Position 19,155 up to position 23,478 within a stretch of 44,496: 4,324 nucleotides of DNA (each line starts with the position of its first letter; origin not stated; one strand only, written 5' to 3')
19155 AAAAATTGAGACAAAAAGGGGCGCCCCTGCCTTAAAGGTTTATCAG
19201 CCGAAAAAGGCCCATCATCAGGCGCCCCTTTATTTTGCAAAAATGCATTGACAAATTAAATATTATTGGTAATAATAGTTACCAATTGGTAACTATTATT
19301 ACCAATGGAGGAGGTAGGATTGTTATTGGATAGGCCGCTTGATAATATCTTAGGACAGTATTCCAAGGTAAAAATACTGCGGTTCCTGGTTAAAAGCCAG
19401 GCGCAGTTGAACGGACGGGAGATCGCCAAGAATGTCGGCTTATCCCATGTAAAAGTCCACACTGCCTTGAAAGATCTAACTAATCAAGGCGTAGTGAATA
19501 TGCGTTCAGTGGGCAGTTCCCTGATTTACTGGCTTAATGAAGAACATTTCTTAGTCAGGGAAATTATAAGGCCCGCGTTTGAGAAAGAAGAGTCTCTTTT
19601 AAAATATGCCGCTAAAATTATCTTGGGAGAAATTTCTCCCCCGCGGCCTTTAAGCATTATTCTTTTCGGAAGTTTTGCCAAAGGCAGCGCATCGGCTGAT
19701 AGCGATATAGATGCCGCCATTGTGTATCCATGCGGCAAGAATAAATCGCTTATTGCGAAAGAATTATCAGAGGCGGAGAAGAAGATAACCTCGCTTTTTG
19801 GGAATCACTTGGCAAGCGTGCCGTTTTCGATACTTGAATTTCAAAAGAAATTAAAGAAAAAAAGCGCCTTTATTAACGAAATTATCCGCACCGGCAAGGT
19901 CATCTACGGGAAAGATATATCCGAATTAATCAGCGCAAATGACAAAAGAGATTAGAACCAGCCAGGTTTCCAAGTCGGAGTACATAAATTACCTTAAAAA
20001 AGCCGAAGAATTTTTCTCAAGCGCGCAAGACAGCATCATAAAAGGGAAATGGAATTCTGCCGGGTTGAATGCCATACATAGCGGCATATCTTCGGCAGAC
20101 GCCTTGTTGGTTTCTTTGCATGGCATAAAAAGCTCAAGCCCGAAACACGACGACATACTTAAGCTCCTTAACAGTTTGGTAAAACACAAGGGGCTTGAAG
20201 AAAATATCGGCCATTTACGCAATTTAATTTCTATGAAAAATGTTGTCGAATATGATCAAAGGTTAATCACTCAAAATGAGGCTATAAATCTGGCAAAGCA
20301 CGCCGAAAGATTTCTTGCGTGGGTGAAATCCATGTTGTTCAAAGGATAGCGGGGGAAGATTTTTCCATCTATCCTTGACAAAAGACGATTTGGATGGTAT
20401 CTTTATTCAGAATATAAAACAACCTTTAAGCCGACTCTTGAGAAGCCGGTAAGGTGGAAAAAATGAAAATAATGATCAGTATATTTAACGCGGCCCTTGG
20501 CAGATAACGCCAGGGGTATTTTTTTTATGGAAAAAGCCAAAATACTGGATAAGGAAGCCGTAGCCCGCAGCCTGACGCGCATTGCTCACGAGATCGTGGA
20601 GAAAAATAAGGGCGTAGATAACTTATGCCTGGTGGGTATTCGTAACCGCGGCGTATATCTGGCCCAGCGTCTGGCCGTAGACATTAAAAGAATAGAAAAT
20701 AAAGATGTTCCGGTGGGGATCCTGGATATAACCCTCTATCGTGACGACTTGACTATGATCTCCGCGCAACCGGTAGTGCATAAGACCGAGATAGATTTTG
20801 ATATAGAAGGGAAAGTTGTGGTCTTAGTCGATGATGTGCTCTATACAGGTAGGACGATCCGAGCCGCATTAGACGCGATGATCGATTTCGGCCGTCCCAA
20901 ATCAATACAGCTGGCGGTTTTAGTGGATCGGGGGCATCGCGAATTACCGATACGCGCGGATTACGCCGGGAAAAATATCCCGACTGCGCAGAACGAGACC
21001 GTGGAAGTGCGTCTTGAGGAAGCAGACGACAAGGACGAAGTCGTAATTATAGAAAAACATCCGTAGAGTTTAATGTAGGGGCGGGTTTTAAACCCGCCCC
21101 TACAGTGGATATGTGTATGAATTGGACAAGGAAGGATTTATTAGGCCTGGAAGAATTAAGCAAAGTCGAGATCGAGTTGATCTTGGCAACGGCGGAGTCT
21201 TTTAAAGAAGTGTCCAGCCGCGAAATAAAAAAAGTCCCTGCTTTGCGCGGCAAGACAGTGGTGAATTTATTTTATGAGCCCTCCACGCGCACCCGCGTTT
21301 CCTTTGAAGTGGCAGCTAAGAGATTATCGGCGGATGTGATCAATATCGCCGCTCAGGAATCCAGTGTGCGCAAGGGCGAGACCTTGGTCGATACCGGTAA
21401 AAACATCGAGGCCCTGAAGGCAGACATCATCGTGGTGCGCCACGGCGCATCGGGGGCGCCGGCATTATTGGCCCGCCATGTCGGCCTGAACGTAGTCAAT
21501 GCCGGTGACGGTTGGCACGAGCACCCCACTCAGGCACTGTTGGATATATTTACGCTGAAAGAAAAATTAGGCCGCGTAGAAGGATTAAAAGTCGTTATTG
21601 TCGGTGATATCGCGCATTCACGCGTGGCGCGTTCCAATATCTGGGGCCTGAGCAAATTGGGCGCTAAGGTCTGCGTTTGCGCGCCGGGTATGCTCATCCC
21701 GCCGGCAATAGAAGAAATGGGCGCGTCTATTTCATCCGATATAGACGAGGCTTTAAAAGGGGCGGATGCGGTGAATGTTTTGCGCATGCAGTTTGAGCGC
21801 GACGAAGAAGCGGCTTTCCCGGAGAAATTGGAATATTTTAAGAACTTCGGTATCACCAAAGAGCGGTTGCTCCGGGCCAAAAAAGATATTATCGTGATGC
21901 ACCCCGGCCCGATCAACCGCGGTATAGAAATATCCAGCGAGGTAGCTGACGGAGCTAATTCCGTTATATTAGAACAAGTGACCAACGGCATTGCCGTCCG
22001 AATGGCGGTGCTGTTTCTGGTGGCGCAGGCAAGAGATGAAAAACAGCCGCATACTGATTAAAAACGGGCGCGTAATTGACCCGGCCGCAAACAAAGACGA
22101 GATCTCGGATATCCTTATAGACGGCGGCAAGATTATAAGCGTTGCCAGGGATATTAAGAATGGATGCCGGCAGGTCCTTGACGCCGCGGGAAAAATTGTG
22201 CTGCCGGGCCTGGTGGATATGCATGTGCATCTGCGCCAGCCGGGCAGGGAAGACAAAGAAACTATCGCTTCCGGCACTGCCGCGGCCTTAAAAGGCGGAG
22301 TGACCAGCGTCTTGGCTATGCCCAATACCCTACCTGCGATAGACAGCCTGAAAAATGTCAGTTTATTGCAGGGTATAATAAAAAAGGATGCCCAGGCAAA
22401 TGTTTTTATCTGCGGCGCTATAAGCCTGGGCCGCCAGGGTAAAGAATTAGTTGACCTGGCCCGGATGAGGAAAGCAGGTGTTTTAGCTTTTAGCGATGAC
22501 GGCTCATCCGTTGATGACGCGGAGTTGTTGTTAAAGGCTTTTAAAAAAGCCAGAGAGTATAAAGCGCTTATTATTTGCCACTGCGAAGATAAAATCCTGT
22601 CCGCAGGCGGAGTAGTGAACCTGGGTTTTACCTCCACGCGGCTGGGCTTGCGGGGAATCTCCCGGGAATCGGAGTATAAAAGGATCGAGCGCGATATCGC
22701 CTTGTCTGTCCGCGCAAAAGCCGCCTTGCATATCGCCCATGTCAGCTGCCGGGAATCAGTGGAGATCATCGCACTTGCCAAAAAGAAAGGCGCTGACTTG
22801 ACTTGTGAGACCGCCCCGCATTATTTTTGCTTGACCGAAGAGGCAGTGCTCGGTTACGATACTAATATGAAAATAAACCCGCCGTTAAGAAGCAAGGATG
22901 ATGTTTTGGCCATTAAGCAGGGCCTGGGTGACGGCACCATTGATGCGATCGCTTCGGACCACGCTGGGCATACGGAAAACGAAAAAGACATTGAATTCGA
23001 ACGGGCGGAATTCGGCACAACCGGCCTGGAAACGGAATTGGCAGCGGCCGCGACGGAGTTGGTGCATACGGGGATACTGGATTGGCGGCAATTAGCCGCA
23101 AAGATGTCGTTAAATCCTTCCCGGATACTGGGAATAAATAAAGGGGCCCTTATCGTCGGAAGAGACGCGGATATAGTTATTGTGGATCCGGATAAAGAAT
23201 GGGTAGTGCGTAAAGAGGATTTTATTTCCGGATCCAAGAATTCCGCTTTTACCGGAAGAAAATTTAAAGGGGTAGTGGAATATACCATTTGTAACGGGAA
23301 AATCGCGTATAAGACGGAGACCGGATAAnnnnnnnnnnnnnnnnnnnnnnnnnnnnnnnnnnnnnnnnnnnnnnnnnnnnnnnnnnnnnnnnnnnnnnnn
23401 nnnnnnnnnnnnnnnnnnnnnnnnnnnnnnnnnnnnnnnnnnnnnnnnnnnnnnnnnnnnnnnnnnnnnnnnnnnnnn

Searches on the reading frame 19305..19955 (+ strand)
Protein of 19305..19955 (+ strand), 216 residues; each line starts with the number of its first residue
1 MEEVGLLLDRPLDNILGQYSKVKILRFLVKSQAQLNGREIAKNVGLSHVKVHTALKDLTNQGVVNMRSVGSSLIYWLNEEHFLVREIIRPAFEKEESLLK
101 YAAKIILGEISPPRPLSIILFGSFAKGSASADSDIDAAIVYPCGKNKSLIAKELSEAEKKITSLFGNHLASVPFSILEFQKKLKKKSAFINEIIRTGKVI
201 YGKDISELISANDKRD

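Call 82: search_protein_families(library=pfam, proteins=[window:19305-19955:+], max_evalue=0.0001)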
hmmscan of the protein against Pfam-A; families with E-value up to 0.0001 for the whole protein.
window:19305-19955:+ (216 aa): 3 families
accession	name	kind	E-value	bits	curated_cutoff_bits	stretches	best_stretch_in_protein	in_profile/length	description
PF01909.29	NTP_transf_2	-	5.3e-12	46.4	21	1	109-189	10-87/93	Nucleotidyltransferase domain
PF18765.7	Polbeta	-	6.8e-11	42.6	26.9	1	115-204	13-91/93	Polymerase beta, Nucleotidyltransferase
PF13412.12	HTH_24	-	6.6e-05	22.9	21.9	0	22-64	6-47/48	Winged helix-turn-helix DNA-binding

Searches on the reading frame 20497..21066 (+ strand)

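Call 82: search_protein_families(library=pfam, proteins=[window:20497-21066:+], max_evalue=0.0001)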
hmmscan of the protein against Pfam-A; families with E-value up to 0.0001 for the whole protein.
window:20497-21066:+ (189 aa): 2 families
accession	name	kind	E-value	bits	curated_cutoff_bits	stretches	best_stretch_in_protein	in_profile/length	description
PF00156.33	Pribosyltran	-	7.9e-26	90.7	26.3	1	15-174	4-156/158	Phosphoribosyl transferase domain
PF14681.12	UPRTase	-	4.8e-05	23.4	27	1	75-143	93-159/206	Uracil phosphoribosyltransferase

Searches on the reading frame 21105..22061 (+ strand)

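Call 82: search_protein_families(library=pfam, proteins=[window:21105-22061:+], max_evalue=0.0001)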
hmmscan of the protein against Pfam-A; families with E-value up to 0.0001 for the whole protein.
window:21105-22061:+ (318 aa): 2 families
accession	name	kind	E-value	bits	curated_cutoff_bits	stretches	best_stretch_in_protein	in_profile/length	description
PF02729.26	OTCace_N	-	4.9e-45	153.7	29.9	1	10-153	1-148/148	Aspartate/ornithine carbamoyltransferase, carbamoyl-P binding domain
PF00185.30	OTCace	-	5.3e-30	105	29.4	1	159-305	1-156/157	Aspartate/ornithine carbamoyltransferase, Asp/Orn binding domain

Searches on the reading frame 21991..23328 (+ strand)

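Call 82: search_protein_families(library=pfam, proteins=[window:21991-23328:+], max_evalue=0.0001)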
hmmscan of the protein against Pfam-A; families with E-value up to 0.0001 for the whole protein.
window:21991-23328:+ (445 aa): 3 families
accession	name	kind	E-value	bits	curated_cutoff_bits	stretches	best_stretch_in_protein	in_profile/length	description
PF01979.26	Amidohydro_1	-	3.4e-32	112.5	25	1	69-438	1-344/345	Amidohydrolase family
PF07969.17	Amidohydro_3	-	1.8e-12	48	29.7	1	61-85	1-25/472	Amidohydrolase family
PF12890.13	DHOase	-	9.8e-12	45.6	21.2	1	67-256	1-142/142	Dihydro-orotase-like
